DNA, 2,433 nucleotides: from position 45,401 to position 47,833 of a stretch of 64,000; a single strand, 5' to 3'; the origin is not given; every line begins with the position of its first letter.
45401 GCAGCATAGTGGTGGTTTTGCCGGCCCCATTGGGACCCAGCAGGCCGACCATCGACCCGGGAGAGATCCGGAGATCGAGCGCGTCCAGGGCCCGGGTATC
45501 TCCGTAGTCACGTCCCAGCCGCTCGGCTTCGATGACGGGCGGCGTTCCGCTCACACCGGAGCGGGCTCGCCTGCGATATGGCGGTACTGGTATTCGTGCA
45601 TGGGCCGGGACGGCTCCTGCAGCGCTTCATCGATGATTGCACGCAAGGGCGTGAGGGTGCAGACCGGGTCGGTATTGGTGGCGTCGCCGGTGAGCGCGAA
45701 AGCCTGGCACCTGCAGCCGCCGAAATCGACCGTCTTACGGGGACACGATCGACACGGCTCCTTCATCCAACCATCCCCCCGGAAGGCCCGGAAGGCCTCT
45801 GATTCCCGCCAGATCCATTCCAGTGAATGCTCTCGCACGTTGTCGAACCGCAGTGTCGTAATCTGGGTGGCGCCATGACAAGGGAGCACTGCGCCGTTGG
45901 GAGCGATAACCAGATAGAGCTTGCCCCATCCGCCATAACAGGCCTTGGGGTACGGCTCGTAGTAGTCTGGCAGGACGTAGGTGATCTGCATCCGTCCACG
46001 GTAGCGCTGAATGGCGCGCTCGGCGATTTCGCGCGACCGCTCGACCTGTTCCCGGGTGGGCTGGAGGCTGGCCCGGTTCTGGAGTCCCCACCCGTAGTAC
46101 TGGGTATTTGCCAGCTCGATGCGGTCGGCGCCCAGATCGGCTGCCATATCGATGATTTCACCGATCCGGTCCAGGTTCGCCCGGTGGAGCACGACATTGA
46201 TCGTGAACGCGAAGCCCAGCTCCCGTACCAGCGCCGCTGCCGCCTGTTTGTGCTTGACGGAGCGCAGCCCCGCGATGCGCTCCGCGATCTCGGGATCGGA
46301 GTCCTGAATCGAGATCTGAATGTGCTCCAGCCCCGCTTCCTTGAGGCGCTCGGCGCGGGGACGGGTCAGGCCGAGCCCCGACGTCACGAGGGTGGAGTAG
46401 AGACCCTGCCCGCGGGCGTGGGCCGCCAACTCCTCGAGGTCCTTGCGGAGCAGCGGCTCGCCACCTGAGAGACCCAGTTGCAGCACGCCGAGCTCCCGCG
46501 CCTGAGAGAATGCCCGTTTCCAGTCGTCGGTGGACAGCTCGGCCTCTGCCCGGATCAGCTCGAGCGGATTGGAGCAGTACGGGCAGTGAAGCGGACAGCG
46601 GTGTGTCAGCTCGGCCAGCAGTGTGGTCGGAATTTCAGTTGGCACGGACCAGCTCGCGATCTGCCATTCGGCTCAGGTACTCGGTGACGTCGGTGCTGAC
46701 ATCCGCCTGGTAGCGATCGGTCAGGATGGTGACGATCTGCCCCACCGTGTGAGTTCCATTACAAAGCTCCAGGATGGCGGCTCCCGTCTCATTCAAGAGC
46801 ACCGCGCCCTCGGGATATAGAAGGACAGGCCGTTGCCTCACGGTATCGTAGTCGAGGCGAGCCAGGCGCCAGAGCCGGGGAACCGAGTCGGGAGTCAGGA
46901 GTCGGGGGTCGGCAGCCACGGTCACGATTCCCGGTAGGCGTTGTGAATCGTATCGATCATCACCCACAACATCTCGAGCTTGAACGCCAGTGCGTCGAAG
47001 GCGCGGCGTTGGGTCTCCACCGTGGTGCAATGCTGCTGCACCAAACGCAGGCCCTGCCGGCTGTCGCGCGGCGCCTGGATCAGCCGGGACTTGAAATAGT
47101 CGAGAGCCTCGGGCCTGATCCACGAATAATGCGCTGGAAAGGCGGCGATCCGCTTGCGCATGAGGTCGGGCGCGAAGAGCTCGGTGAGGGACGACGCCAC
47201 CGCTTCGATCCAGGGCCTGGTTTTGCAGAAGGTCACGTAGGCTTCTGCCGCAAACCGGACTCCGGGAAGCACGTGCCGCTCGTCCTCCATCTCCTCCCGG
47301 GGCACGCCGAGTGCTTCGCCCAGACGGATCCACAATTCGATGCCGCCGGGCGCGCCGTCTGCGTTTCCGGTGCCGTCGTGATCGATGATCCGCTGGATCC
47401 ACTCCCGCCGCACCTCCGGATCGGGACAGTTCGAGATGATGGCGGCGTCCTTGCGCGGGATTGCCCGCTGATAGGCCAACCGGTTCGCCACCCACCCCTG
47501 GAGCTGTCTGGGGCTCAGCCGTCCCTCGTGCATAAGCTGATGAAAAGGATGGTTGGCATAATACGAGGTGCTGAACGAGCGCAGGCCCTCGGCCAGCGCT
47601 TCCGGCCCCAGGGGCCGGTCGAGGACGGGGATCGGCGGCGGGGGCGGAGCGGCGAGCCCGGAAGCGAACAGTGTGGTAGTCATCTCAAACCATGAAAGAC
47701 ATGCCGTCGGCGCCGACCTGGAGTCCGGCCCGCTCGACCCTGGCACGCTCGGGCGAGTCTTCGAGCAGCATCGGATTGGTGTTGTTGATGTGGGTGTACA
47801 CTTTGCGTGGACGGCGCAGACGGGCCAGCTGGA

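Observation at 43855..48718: ABC-2 exporter genes translationally fused to the end of pqqABCDE: candidate PQQ export step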

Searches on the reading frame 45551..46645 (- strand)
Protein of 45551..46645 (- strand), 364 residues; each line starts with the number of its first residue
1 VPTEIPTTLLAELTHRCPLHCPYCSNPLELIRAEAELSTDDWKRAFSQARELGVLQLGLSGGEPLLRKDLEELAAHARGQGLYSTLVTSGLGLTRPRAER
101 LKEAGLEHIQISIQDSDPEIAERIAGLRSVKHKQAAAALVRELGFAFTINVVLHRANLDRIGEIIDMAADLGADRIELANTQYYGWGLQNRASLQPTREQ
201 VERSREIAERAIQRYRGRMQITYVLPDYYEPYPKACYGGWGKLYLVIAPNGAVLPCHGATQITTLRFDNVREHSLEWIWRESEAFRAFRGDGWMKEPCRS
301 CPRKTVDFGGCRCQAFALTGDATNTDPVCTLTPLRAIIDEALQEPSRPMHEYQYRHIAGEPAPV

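Call 5: search_protein_families(library=ncbifam, proteins=[window:45551-46645:-], max_evalue=0.001)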
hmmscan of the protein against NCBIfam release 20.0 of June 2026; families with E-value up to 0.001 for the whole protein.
window:45551-46645:- (364 aa): 51 families (the best 25 are shown)
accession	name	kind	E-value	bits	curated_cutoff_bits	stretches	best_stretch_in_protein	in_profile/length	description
TIGR02109.1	PQQ_syn_pqqE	equivalog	7.3e-161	535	381.35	1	4-355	4-357/358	pyrroloquinoline quinone biosynthesis protein PqqE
TIGR04545.1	rSAM_ahbD_hemeb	equivalog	2.7e-40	138.9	500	2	12-174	5-168/339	heme b synthase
TIGR04053.2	TIGR04053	equivalog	3.2e-34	118.7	395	2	5-178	6-183/366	TIGR04053 family radical SAM/SPASM domain-containing protein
TIGR04303.1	GeoRSP_rSAM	equivalog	8.4e-33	114.3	400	1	6-329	4-324/325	GeoRSP system radical SAM/SPASM protein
TIGR04055.1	rSAM_NirJ2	equivalog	1.2e-32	113.8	500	2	14-173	7-166/326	putative heme d1 biosynthesis radical SAM protein NirJ2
TIGR03962.1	mycofact_rSAM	equivalog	3.7e-32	111.8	265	1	5-330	10-332/339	mycofactocin radical SAM maturase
TIGR04347.1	pseudo_SAM_Halo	equivalog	5e-29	101.7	525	1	12-190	43-221/390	TIGR04347 family pseudo-SAM/SPASM protein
TIGR04051.1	rSAM_NirJ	equivalog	1.9e-28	99.5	515.45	2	11-209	6-207/354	heme d1 biosynthesis radical SAM protein NirJ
TIGR02668.1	moaA_archaeal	equivalog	2.8e-27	95.5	325.25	1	11-219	14-222/303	GTP 3',8-cyclase MoaA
NF045574.1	sacti_mat_StsB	exception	1.7e-25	89.8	625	1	13-324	102-409/466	StsB family radical SAM/SPASM domain sactipeptide maturase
TIGR04546.1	rSAM_ahbC_deAc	equivalog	2.5e-24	85.8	650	1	12-201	44-236/390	12,18-didecarboxysiroheme deacetylase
NF050035.1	rSAM_WgK_link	exception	1e-23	83.9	650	2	10-171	12-174/367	radical SAM/SPASM peptide maturase WgkB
TIGR04054.1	rSAM_NirJ1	equivalog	1e-23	83.6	650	1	12-192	41-221/387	putative heme d1 biosynthesis radical SAM protein NirJ1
TIGR04250.1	SCM_rSAM_ScmE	equivalog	1.2e-22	80.4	400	1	8-220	4-218/358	SynChlorMet cassette radical SAM/SPASM protein ScmE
TIGR02666.1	moaA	equivalog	5.8e-22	78.1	284.05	1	13-180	16-194/336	GTP 3',8-cyclase MoaA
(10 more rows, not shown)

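Call 6: search_protein_families(library=pfam, proteins=[window:45551-46645:-], max_evalue=0.001)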
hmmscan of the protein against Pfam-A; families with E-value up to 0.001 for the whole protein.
window:45551-46645:- (364 aa): 4 families
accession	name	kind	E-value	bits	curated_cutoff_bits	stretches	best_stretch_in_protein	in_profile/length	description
PF04055.27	Radical_SAM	-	2.2e-25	90.2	29.5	1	13-167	3-165/166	Radical SAM superfamily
PF13186.11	SPASM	-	7.8e-11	42.5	21.5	1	240-302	3-67/67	Iron-sulfur cluster-binding domain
PF01261.30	AP_endonuc_2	-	1.5e-05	25.2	31.1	0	10-66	37-93/249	Xylose isomerase-like TIM barrel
PF13353.11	Fer4_12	-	0.00014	22.6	22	1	15-99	13-100/137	4Fe-4S single cluster domain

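Call 38: find_related_loci(query=window:45551-46645:-, collection=metagenome_contigs, flank=6000)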
Query window:45551-46645:- (364 aa) in metagenome_contigs; peptide patterns used: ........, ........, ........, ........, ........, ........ (x = any residue, [..] = any of these).
440 stretches matched a pattern; 291 encode a relative of the query (tblastn E <= 1e-3); the best 80 are kept; 80 distinct loci.
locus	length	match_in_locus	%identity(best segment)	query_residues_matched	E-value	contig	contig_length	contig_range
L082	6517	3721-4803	92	4-364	0e+0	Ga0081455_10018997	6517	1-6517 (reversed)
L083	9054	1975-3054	93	5-364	0e+0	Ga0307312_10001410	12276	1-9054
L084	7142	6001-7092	91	1-364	0e+0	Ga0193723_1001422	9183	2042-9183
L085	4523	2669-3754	89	1-362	0e+0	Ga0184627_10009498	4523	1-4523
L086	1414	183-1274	88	1-364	0e+0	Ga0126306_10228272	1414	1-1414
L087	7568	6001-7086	88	1-362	0e+0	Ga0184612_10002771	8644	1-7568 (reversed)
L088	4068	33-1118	89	1-362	0e+0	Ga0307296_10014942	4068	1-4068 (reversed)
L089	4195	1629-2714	89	1-362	0e+0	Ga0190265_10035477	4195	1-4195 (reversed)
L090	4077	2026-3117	88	1-364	0e+0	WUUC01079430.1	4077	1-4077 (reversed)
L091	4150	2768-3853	88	1-362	0e+0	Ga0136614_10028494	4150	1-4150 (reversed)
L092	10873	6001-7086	88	1-364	0e+0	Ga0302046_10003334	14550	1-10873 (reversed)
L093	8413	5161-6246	88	1-364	0e+0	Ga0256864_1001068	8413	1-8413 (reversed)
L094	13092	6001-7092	87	1-364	0e+0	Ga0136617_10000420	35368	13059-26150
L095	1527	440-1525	88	1-362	0e+0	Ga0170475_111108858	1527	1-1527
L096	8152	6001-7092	86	1-364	0e+0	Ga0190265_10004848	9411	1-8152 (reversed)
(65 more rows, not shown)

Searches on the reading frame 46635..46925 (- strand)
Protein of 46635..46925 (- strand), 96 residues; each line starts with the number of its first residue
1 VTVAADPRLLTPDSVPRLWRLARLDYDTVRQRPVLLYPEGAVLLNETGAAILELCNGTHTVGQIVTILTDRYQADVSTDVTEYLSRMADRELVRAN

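Call 5: search_protein_families(library=ncbifam, proteins=[window:46635-46925:-], max_evalue=0.001)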
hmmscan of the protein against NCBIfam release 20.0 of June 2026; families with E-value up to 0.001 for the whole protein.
window:46635-46925:- (96 aa): 4 families
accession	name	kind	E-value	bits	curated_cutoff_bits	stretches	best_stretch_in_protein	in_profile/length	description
TIGR03859.1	PQQ_PqqD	equivalog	1.3e-20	73.1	46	1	16-93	1-80/81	pyrroloquinoline quinone biosynthesis peptide chaperone PqqD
NF002535.0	PRK02079.1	equivalog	1.9e-17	62.8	101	1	11-91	5-87/92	pyrroloquinoline quinone biosynthesis peptide chaperone PqqD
NF033530.1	lasso_PqqD_Strm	exception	0.00021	21.4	70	1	44-93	26-78/78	lasso peptide biosynthesis PqqD family chaperone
NF033536.1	lasso_PqqD_Bac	exception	0.00091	19.3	80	0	44-94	34-87/88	lasso peptide biosynthesis PqqD family chaperone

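Call 6: search_protein_families(library=pfam, proteins=[window:46635-46925:-], max_evalue=0.001)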
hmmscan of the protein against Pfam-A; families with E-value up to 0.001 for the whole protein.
window:46635-46925:- (96 aa): 1 family
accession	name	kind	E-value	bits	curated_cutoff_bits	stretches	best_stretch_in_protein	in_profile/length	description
PF05402.18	PqqD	-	5e-15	56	23.4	1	34-93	3-67/67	Coenzyme PQQ synthesis protein D (PqqD)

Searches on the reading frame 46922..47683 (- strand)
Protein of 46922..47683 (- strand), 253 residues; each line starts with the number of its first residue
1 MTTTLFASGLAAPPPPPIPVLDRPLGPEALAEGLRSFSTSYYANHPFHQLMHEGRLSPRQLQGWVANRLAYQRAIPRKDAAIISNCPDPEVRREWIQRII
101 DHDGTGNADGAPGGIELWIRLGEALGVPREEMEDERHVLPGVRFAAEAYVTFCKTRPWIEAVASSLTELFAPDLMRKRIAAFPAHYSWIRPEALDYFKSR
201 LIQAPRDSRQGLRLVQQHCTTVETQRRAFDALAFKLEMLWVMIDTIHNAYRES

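Call 5: search_protein_families(library=ncbifam, proteins=[window:46922-47683:-], max_evalue=0.001)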
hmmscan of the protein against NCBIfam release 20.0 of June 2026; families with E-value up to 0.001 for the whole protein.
window:46922-47683:- (253 aa): 2 families
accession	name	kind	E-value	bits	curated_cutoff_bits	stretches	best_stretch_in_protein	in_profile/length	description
TIGR02111.1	PQQ_syn_pqqC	equivalog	3.2e-89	298.5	240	1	28-251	4-225/239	pyrroloquinoline-quinone synthase PqqC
TIGR04305.1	fol_rel_CADD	subfamily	3.4e-17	62.8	200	1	43-247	15-211/212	CADD family putative folate metabolism protein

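Call 6: search_protein_families(library=pfam, proteins=[window:46922-47683:-], max_evalue=0.001)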
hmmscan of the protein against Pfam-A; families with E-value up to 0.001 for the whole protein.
window:46922-47683:- (253 aa): 1 family
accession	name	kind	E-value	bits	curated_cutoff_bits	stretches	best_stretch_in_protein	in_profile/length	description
PF03070.21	TENA_THI-4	-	1.3e-46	159.5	22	1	40-244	10-209/210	TENA/THI-4/PQQC family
